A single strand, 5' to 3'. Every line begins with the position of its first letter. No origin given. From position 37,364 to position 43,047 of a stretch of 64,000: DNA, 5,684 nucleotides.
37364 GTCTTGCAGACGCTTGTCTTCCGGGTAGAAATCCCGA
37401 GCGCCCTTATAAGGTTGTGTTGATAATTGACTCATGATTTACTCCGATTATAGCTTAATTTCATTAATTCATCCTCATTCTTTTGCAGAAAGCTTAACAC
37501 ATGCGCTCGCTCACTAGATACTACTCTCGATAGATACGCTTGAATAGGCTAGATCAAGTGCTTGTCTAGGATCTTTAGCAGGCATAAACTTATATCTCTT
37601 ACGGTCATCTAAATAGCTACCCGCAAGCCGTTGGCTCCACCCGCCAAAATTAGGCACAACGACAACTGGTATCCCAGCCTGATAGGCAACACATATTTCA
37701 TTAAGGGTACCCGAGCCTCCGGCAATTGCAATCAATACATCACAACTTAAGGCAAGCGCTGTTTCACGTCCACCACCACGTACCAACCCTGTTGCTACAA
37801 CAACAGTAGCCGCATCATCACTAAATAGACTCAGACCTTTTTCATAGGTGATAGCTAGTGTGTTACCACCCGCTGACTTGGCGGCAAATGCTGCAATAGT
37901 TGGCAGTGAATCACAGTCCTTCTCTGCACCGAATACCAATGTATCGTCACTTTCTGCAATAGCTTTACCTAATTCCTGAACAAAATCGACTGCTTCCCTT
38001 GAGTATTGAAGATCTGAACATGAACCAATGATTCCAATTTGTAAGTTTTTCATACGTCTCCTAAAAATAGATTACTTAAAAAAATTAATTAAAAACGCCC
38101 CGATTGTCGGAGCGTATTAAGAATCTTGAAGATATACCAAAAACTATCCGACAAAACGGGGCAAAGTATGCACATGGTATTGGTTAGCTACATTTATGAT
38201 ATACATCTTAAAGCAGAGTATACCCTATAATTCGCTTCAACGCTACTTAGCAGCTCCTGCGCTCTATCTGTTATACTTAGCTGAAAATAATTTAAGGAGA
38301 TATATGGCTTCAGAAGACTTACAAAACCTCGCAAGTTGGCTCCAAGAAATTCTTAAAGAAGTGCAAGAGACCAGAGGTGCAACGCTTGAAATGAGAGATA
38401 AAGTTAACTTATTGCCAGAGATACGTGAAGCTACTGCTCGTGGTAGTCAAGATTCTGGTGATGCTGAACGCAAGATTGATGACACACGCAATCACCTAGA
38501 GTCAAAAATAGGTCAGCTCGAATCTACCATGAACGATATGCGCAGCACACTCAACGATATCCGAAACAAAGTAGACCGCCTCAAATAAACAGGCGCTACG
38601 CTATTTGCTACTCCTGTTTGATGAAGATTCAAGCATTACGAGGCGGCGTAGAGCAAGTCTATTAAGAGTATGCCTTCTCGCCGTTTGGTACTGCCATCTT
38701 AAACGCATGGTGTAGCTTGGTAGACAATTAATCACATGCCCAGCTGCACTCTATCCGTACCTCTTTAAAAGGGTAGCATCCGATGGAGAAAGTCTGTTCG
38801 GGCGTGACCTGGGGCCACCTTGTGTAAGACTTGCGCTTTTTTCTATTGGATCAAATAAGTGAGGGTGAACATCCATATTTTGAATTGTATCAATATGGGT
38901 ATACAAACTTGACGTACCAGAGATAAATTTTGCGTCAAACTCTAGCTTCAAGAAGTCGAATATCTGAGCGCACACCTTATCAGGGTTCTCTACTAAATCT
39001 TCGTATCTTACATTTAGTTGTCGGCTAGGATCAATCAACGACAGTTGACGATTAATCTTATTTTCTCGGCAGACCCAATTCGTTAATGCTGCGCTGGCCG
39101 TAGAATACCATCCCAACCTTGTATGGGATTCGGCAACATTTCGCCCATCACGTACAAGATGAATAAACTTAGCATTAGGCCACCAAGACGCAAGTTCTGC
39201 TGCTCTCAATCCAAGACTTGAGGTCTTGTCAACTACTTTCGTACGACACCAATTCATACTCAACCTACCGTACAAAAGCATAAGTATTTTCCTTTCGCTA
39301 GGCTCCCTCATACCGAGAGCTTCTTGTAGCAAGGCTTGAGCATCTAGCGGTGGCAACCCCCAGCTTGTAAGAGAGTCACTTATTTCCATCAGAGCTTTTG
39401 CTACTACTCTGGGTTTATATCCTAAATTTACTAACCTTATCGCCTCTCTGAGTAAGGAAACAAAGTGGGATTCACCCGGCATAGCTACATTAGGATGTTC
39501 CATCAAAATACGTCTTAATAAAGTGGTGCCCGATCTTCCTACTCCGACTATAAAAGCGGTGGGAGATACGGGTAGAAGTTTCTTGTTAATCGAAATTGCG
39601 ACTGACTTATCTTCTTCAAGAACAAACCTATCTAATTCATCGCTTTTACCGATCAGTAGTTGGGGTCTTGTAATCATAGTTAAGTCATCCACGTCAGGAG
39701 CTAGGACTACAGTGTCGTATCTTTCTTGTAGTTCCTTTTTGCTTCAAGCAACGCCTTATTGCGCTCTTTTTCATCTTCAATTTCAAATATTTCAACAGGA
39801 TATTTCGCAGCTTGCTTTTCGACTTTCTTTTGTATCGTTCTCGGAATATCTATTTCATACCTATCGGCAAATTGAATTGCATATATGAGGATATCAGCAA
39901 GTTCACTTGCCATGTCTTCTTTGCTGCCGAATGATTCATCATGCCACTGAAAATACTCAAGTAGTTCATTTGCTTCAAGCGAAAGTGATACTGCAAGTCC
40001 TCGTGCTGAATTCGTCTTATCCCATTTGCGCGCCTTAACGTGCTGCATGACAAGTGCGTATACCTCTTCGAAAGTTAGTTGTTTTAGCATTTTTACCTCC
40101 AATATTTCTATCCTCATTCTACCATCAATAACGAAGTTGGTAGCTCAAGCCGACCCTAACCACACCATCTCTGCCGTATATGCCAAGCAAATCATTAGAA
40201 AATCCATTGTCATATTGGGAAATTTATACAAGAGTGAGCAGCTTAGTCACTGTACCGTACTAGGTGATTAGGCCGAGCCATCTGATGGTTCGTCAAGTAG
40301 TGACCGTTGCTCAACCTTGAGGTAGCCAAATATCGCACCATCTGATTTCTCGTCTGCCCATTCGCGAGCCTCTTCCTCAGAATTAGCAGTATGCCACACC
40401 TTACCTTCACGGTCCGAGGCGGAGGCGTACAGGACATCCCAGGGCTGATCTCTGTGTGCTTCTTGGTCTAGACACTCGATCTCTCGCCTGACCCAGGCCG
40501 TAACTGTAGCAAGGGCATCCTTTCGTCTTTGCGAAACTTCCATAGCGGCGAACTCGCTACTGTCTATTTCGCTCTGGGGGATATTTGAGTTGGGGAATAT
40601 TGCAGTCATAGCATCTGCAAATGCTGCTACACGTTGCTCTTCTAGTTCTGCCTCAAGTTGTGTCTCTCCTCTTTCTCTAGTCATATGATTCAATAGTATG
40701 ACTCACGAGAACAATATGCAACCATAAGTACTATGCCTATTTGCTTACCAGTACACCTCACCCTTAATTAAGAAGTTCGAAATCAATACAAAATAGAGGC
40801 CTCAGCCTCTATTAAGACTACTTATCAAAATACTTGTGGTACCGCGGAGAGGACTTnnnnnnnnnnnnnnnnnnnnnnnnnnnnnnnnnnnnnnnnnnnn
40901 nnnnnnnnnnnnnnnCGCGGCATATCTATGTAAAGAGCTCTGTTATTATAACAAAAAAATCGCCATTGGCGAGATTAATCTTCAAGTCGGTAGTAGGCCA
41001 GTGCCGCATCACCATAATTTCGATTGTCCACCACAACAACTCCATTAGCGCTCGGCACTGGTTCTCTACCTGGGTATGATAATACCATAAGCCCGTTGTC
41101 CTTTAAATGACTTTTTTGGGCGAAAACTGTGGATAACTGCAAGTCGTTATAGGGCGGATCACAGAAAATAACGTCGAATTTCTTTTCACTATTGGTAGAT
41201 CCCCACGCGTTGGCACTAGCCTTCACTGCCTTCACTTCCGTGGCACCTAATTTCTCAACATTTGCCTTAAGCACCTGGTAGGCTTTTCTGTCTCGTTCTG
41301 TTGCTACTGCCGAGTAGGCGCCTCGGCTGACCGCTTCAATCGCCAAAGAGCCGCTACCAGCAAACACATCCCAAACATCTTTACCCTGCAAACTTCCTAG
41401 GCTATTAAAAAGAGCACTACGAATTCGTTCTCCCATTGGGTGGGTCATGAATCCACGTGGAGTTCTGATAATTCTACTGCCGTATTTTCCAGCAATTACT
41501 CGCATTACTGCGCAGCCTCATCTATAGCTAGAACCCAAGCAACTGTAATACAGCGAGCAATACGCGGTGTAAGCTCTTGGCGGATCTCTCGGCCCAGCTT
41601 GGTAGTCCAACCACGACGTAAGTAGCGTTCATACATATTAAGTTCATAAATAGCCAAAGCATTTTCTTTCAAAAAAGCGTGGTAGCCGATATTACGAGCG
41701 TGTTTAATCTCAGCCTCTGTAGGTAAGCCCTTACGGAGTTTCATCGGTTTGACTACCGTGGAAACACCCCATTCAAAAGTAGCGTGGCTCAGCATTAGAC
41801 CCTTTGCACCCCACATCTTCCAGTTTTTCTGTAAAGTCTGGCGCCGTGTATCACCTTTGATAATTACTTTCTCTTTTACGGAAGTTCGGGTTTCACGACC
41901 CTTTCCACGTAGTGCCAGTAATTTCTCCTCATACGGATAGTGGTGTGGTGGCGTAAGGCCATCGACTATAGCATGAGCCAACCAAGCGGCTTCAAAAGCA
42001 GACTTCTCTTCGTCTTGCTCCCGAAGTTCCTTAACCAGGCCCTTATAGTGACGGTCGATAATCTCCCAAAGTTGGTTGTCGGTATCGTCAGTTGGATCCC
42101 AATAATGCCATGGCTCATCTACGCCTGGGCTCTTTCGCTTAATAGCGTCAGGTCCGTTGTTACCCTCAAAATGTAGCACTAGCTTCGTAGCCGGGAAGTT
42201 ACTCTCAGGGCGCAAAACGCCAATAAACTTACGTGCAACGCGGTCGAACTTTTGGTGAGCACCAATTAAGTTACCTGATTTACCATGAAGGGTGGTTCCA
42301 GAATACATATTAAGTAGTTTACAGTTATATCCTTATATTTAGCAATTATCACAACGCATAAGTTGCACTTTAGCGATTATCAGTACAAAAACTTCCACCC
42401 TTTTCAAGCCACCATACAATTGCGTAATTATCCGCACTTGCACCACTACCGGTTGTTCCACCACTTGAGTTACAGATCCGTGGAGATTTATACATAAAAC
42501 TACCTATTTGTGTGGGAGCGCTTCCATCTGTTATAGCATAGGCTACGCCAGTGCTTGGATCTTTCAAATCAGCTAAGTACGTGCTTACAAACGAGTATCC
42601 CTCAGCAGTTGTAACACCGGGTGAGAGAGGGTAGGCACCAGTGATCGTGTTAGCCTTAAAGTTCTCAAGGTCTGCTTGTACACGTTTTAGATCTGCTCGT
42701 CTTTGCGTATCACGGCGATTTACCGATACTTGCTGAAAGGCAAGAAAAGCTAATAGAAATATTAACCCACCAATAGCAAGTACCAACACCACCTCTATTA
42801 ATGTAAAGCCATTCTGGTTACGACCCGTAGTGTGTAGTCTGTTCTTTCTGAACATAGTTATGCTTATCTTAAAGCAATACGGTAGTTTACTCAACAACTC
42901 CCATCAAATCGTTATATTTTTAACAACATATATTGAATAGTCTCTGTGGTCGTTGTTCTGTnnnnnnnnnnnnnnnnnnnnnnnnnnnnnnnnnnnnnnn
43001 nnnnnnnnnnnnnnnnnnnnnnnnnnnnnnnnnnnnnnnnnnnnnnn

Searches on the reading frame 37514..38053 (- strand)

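Call 11: search_protein_families(library=pfam, proteins=[window:37514-38053:-], max_evalue=0.00001)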
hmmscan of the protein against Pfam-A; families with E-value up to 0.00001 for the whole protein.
window:37514-38053:- (179 aa): 1 family
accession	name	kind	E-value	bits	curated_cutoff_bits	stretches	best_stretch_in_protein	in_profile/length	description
PF18306.6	LDcluster4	-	3.4e-21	75.9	26.3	1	4-163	2-148/151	SLOG cluster4 family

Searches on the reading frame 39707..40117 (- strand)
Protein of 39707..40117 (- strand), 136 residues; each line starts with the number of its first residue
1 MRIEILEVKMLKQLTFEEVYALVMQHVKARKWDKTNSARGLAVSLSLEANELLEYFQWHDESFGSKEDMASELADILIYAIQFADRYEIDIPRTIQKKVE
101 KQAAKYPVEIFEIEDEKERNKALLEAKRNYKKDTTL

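Call 11: search_protein_families(library=pfam, proteins=[window:39707-40117:-], max_evalue=0.00001)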
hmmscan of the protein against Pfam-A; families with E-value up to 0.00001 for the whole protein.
window:39707-40117:- (136 aa): 1 family
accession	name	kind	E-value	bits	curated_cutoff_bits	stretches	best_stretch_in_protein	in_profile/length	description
PF12643.12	MazG-like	-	6.5e-13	49.2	27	1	43-110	1-74/85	MazG-like family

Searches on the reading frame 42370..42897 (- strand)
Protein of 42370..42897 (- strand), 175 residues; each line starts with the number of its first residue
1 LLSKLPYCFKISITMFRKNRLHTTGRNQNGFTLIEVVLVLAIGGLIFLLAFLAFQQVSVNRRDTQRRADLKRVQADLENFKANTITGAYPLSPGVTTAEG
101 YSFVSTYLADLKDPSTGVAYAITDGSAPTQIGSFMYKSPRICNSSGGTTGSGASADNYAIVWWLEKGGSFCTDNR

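Call 11: search_protein_families(library=pfam, proteins=[window:42370-42897:-], max_evalue=0.00001)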
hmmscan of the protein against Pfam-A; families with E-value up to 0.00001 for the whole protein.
window:42370-42897:- (175 aa): 1 family
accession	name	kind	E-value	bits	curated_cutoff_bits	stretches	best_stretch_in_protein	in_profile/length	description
PF07963.17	N_methyl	-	6.4e-08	32.3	21.2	1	26-51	2-27/27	Prokaryotic N-terminal methylation motif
